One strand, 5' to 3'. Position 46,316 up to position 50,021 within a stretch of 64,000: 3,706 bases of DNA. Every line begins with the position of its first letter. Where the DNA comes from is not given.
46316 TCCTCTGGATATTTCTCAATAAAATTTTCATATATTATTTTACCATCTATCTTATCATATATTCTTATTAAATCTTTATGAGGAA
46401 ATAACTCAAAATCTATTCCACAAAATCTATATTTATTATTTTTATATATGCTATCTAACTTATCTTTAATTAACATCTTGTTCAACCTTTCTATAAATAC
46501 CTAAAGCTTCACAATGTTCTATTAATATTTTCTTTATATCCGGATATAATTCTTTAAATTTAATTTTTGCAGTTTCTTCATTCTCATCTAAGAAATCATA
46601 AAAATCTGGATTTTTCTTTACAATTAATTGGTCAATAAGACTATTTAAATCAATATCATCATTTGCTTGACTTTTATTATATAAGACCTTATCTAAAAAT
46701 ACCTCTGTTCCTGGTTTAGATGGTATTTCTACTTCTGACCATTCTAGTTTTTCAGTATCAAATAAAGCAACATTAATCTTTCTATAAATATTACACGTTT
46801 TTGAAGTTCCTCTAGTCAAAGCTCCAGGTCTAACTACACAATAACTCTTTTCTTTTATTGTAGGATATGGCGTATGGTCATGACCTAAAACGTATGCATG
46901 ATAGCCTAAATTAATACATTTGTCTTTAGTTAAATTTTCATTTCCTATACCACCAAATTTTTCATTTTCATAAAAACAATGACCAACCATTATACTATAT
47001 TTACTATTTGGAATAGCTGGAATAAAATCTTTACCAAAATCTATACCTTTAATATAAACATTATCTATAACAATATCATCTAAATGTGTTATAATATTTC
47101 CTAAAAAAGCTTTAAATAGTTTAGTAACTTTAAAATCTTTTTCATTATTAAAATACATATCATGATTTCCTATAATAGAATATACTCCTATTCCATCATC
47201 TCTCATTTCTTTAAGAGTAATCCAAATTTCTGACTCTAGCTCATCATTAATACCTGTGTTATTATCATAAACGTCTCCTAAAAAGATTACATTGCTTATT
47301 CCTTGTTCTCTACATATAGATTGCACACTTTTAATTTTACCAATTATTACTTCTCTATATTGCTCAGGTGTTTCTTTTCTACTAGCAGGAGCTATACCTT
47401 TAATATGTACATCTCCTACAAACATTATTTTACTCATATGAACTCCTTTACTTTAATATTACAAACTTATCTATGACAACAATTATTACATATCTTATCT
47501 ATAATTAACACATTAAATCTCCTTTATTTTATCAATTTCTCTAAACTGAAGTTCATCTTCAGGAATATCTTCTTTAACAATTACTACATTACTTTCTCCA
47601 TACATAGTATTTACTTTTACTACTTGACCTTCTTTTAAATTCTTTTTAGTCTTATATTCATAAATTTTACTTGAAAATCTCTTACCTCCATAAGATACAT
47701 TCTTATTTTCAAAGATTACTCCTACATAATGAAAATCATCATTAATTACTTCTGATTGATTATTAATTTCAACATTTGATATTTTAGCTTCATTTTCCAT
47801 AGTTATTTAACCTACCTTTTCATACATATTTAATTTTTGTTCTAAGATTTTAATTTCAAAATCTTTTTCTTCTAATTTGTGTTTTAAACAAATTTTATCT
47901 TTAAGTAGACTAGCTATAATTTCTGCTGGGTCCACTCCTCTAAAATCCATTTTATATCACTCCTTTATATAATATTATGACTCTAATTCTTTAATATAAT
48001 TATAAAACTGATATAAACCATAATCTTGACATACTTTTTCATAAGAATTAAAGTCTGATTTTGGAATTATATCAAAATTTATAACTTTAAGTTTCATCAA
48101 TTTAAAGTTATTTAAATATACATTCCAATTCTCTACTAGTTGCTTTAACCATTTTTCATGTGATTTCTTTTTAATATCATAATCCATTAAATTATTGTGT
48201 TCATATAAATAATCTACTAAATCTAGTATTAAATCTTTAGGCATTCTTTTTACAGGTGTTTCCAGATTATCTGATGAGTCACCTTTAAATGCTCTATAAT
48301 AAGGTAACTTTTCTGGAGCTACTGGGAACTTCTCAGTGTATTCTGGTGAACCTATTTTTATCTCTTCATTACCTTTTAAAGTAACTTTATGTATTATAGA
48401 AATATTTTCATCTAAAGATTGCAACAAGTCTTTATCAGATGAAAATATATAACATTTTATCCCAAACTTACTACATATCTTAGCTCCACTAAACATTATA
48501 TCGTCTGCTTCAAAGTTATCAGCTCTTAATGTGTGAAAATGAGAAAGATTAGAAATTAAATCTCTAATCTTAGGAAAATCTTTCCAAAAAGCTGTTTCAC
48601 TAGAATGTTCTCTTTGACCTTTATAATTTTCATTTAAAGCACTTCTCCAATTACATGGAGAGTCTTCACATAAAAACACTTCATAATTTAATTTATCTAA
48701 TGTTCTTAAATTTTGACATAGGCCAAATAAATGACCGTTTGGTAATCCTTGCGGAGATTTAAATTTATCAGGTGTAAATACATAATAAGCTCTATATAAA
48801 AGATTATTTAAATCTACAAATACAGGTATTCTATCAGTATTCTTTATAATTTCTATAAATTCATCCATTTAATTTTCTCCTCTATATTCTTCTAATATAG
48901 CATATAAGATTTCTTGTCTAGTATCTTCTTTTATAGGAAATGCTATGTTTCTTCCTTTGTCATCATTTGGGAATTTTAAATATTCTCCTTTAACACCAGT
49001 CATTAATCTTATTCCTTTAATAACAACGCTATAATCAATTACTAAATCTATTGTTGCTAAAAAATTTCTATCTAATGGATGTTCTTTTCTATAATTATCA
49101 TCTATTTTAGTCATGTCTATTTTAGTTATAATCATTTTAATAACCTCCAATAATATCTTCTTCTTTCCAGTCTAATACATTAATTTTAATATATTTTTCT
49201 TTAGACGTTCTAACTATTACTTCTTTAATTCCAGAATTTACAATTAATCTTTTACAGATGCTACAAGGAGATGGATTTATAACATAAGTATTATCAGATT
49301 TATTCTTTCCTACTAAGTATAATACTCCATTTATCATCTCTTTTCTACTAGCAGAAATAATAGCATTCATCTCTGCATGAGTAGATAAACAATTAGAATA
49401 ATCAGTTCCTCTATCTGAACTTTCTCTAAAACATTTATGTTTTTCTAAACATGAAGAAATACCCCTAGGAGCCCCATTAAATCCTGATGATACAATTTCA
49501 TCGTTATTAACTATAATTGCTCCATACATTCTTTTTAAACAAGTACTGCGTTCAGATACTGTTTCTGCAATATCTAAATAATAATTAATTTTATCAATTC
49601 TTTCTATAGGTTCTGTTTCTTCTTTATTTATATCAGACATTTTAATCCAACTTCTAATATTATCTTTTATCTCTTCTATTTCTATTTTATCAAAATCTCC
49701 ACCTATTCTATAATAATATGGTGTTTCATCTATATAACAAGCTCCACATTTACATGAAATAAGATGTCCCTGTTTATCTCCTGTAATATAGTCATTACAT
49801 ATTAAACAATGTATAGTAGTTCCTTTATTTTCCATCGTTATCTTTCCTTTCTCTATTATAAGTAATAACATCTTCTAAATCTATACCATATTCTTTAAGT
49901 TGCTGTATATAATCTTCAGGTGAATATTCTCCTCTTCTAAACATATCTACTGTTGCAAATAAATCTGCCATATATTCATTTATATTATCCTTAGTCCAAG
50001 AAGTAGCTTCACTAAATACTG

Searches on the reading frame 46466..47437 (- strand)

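Call 51: search_protein_families(library=phrogs, proteins=[window:46466-47437:-], max_evalue=0.001)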
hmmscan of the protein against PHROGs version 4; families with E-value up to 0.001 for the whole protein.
window:46466-47437:- (323 aa): 2 families
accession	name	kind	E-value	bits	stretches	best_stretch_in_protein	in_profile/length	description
phrog_100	-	DNA, RNA and nucleotide metabolism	1.3e-17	64.6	1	1-190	28-220/989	SbcD-like subunit of palindrome specific endonuclease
phrog_1649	-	other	4.6e-08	33.1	1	2-103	36-114/308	metallo-phosphoesterase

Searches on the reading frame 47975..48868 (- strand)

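Call 51: search_protein_families(library=phrogs, proteins=[window:47975-48868:-], max_evalue=0.001)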
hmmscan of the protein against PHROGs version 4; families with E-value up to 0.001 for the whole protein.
window:47975-48868:- (297 aa): 1 family
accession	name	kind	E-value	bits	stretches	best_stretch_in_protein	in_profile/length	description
phrog_107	-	DNA, RNA and nucleotide metabolism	4e-18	66.8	1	16-292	122-403/542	exonuclease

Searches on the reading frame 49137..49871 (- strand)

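Call 51: search_protein_families(library=phrogs, proteins=[window:49137-49871:-], max_evalue=0.001)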
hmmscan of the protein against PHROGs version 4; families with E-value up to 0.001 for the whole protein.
window:49137-49871:- (244 aa): 6 families
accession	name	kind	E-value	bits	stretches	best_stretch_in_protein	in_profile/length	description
phrog_174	-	DNA, RNA and nucleotide metabolism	3.7e-35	123.2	1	77-235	99-233/384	dCMP deaminase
phrog_2369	-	DNA, RNA and nucleotide metabolism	2.7e-19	71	1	95-225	6-128/195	dCMP deaminase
phrog_18355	-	DNA, RNA and nucleotide metabolism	9.5e-08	33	1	164-220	3-47/52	deoxycytidinylate deaminase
phrog_9198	-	unknown function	1.2e-07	31.8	1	157-221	381-434/531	-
phrog_20648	-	DNA, RNA and nucleotide metabolism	1.4e-05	25.5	1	109-221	21-118/311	dCMP deaminase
phrog_20806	-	DNA, RNA and nucleotide metabolism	1.5e-05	26.2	1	159-225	12-66/97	deoxycytidinylate deaminase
